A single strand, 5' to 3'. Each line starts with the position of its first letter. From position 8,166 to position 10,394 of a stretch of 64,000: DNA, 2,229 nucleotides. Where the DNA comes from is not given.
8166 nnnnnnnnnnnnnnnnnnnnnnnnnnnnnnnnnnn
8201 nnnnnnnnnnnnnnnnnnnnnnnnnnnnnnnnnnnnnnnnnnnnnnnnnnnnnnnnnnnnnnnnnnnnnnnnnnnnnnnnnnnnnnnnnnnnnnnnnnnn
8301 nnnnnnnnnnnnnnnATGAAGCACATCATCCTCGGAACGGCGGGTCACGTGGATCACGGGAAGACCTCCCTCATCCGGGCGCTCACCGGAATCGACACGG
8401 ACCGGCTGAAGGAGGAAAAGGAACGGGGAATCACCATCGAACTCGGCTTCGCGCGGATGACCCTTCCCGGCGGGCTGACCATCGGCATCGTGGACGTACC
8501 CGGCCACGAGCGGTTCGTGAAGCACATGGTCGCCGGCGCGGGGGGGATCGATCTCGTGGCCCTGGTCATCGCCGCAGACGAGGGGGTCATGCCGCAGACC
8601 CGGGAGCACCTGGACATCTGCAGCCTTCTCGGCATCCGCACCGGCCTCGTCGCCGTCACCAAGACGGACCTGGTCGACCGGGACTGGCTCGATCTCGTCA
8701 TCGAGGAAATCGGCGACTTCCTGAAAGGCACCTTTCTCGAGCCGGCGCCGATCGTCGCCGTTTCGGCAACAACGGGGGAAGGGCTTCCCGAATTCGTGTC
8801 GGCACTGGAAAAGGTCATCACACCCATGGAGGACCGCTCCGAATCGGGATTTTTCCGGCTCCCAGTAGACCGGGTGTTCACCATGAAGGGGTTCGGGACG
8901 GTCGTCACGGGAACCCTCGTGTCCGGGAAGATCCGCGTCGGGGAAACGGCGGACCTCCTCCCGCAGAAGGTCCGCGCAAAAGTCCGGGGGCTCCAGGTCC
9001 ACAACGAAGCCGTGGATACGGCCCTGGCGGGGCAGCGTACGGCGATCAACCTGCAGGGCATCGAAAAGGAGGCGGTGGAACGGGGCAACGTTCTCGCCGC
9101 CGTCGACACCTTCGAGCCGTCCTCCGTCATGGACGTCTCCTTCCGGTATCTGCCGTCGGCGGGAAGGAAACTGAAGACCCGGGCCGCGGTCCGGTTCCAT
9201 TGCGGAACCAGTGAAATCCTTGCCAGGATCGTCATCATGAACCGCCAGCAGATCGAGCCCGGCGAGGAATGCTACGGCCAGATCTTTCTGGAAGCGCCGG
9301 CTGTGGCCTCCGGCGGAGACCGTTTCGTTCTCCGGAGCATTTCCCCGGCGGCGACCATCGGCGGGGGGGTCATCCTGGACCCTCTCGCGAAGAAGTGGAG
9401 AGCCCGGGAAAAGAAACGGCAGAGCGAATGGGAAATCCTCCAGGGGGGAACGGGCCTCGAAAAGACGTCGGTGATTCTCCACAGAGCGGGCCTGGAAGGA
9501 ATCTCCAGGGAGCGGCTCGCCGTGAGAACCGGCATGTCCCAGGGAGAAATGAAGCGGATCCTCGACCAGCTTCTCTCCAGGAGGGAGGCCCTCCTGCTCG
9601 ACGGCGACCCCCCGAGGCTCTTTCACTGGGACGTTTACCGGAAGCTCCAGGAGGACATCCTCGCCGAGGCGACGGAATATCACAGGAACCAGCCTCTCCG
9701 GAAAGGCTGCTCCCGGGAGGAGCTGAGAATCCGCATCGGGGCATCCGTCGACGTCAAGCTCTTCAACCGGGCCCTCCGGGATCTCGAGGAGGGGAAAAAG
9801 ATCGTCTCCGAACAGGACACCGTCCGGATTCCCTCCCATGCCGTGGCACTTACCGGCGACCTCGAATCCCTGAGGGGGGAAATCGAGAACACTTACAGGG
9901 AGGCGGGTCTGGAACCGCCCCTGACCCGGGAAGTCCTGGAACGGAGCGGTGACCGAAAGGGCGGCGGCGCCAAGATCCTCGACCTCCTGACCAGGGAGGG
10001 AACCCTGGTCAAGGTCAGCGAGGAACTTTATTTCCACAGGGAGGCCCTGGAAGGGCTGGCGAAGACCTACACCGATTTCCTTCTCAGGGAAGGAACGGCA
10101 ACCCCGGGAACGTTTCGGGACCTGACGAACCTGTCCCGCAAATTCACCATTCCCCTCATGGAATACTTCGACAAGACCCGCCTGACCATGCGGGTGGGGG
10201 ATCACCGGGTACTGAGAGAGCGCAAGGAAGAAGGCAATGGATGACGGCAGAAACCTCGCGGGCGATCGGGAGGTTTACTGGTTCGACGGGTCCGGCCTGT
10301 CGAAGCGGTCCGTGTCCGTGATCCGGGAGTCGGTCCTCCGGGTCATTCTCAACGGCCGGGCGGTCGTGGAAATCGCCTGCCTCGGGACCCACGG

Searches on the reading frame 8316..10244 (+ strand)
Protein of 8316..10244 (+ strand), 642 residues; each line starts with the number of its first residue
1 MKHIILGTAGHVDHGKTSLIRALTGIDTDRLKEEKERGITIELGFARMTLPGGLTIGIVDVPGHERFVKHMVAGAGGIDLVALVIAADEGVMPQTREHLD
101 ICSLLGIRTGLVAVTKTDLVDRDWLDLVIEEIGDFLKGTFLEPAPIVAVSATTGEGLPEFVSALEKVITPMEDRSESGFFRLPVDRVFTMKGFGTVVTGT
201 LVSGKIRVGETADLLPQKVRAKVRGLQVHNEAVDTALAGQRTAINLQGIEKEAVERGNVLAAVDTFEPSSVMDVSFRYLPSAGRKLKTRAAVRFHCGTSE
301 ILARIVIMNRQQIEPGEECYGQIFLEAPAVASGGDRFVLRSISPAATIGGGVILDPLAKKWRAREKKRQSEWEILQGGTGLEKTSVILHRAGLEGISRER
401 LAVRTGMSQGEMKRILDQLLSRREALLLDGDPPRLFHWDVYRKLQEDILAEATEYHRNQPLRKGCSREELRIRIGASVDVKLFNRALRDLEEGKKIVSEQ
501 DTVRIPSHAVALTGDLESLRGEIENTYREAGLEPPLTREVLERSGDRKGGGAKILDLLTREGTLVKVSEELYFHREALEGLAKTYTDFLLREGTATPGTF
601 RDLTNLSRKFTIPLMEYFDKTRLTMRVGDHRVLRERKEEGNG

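Call 20: find_encoding_contigs(protein=window:8316-10244:+, flank=10000, max_places=10)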
Protein window:8316-10244:+ (642 aa): 5 contigs read that carry it; 2 places shown.
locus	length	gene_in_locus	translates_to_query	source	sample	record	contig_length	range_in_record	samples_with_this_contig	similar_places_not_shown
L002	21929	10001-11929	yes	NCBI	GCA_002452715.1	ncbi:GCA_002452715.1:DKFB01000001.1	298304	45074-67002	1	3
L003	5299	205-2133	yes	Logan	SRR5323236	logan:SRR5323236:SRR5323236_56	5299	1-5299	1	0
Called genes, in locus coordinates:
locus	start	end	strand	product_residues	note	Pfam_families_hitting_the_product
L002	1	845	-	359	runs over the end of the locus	PF10555:MraY_sig1 (faint), PF00953:Glycos_transf_4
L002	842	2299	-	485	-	PF08245:Mur_ligase_M, PF02875:Mur_ligase_C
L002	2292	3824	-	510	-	PF01225:Mur_ligase, PF08245:Mur_ligase_M, PF02875:Mur_ligase_C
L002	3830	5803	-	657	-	PF03717:PBP_dimer, PF00905:Transpeptidase, PF03793:PASTA (weak)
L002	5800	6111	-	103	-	PF04999:FtsL, PF04977:DivIC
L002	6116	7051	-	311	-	PF01795:Methyltransf_5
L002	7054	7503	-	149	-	PF02381:MraZ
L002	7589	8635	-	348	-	PF02618:YceG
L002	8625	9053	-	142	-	PF03652:RuvX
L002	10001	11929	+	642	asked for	PF00009:GTP_EFTU, PF01926:MMR_HSR1 (weak), PF03144:GTP_EFTU_D2, PF25461:Beta-barrel_SelB, PF09106:WHD_2nd_SelB, PF09107:WHD_3rd_SelB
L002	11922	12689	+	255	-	PF02634:FdhD-NarQ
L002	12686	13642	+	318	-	PF01336:tRNA_anti-codon (weak), PF01966:HD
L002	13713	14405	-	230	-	PF01168:Ala_racemase_N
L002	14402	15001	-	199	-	PF02545:Maf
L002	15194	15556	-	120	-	PF01894:YjbQ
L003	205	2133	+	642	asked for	PF00009:GTP_EFTU, PF01926:MMR_HSR1 (weak), PF03144:GTP_EFTU_D2, PF25461:Beta-barrel_SelB, PF09106:WHD_2nd_SelB, PF09107:WHD_3rd_SelB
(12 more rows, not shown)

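Call 31: find_homologous_proteins(query=window:8316-10244:+, max_evalue=1e-50)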
Query window:8316-10244:+ (642 aa): 8000 proteins with E <= 1e-50 among 8000 candidates; the best 120 are listed.
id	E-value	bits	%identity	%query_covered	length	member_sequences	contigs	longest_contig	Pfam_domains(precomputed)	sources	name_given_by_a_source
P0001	0.0e+0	1378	98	100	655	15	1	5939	PF01926.30,PF09107.18,PF09106.18,PF00009.34,PF25461.2,PF03144.32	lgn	-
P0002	0.0e+0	1251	88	100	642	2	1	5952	PF01926.30,PF09107.18,PF09106.18,PF00009.34,PF25461.2,PF03144.32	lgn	-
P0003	0.0e+0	1144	81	100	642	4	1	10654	PF09107.18,PF09106.18,PF00009.34,PF25461.2,PF03144.32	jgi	-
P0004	0.0e+0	1106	77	100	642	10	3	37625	PF01926.30,PF09107.18,PF09106.18,PF00009.34,PF25461.2,PF03144.32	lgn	-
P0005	2.9e-258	876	60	100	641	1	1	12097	PF01926.30,PF09107.18,PF09106.18,PF00009.34,PF25461.2,PF03144.32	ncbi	-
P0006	3.7e-258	876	62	100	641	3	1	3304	PF01926.30,PF09107.18,PF09106.18,PF00009.34,PF25461.2,PF03144.32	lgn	-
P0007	6.9e-257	872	60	100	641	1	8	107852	PF01926.30,PF09107.18,PF09106.18,PF00009.34,PF25461.2,PF03144.32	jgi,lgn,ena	-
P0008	8.6e-257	872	60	100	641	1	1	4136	PF01926.30,PF09107.18,PF09106.18,PF00009.34,PF25461.2,PF03144.32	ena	-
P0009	1.3e-256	871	59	100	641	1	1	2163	PF01926.30,PF09107.18,PF09106.18,PF00009.34,PF25461.2,PF03144.32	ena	-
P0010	2.5e-256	870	59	100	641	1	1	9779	PF01926.30,PF09107.18,PF09106.18,PF00009.34,PF25461.2,PF03144.32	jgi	-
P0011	3.6e-256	869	59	100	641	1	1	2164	PF01926.30,PF09107.18,PF09106.18,PF00009.34,PF25461.2,PF03144.32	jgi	-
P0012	5.1e-255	866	59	100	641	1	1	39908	PF01926.30,PF09107.18,PF09106.18,PF00009.34,PF25461.2,PF03144.32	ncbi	-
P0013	6.5e-254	862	59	100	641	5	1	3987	PF01926.30,PF09107.18,PF09106.18,PF00009.34,PF25461.2,PF03144.32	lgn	-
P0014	1.1e-253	861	61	100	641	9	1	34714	PF01926.30,PF09107.18,PF09106.18,PF00009.34,PF25461.2,PF03144.32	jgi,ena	-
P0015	5.0e-253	859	61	100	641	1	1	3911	PF01926.30,PF09107.18,PF09106.18,PF00009.34,PF25461.2,PF03144.32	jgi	jgi:selenocysteine-specific elongation factor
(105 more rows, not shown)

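Call 32: find_encoding_contigs(protein=P0004, flank=10000, max_places=3)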
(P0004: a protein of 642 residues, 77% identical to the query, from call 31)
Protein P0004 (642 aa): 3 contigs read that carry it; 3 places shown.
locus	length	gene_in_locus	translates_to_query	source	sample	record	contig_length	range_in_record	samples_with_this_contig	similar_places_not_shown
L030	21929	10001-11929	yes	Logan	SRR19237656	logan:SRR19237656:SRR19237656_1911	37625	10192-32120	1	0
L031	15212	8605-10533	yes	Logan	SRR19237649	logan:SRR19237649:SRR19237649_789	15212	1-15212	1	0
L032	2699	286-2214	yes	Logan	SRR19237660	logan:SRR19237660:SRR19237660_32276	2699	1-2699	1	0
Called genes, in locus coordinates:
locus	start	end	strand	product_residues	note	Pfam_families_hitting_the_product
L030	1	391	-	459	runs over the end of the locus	PF21799:MurD-like_N, PF08245:Mur_ligase_M, PF02875:Mur_ligase_C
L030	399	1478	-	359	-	PF10555:MraY_sig1 (faint), PF00953:Glycos_transf_4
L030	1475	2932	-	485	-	PF01225:Mur_ligase, PF08245:Mur_ligase_M, PF02875:Mur_ligase_C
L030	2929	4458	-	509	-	PF01225:Mur_ligase, PF08245:Mur_ligase_M, PF02875:Mur_ligase_C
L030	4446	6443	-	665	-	PF03717:PBP_dimer, PF00905:Transpeptidase, PF13354:Beta-lactamase2 (faint)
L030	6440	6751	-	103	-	PF04999:FtsL (weak)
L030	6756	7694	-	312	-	PF01795:Methyltransf_5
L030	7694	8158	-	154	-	PF02381:MraZ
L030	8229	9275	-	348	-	PF02618:YceG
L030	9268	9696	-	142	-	PF03652:RuvX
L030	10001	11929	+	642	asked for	PF00009:GTP_EFTU, PF01926:MMR_HSR1 (weak), PF03144:GTP_EFTU_D2, PF25461:Beta-barrel_SelB, PF09106:WHD_2nd_SelB, PF09107:WHD_3rd_SelB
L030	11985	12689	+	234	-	PF02634:FdhD-NarQ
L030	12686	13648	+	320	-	PF01336:tRNA_anti-codon, PF01966:HD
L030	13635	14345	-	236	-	PF01168:Ala_racemase_N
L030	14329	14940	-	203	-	PF02545:Maf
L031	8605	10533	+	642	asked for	PF00009:GTP_EFTU, PF01926:MMR_HSR1 (weak), PF03144:GTP_EFTU_D2, PF25461:Beta-barrel_SelB, PF09106:WHD_2nd_SelB, PF09107:WHD_3rd_SelB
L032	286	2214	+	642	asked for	PF00009:GTP_EFTU, PF01926:MMR_HSR1 (weak), PF03144:GTP_EFTU_D2, PF25461:Beta-barrel_SelB, PF09106:WHD_2nd_SelB, PF09107:WHD_3rd_SelB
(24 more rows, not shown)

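Call 33: find_encoding_contigs(protein=P0003, flank=10000, max_places=3)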
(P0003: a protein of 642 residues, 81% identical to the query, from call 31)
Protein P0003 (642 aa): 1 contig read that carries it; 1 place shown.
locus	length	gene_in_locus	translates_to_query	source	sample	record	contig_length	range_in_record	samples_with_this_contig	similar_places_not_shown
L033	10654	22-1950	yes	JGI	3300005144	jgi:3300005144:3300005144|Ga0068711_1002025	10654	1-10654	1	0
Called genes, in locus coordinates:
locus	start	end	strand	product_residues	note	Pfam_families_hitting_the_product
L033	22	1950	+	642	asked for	PF00009:GTP_EFTU, PF03144:GTP_EFTU_D2, PF25461:Beta-barrel_SelB, PF09106:WHD_2nd_SelB, PF09107:WHD_3rd_SelB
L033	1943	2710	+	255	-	PF02634:FdhD-NarQ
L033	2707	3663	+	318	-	PF01336:tRNA_anti-codon, PF01966:HD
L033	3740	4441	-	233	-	PF01168:Ala_racemase_N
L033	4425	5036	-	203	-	PF02545:Maf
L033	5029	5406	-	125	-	PF01894:YjbQ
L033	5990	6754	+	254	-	PF06750:A24_N_bact, PF01478:Peptidase_A24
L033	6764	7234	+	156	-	PF07963:N_methyl, PF12019:GspH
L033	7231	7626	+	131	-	PF07963:N_methyl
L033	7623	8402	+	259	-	PF07963:N_methyl (weak)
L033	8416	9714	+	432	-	PF14341:PilX_N, PF23981:DUF7305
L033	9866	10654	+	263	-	?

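Call 34: find_encoding_contigs(protein=P0002, flank=10000, max_places=3)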
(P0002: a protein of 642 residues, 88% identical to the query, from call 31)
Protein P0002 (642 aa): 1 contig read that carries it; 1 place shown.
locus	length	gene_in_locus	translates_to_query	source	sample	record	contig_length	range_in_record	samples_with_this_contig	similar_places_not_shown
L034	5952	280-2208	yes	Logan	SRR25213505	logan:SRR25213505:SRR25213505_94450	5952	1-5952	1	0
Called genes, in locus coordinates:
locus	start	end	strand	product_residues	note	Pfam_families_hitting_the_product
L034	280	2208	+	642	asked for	PF00009:GTP_EFTU, PF01926:MMR_HSR1 (weak), PF03144:GTP_EFTU_D2, PF25461:Beta-barrel_SelB, PF09106:WHD_2nd_SelB, PF09107:WHD_3rd_SelB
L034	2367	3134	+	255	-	PF02634:FdhD-NarQ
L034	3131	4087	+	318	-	PF01336:tRNA_anti-codon, PF01966:HD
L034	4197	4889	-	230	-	PF01168:Ala_racemase_N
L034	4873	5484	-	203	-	PF02545:Maf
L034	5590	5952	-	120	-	?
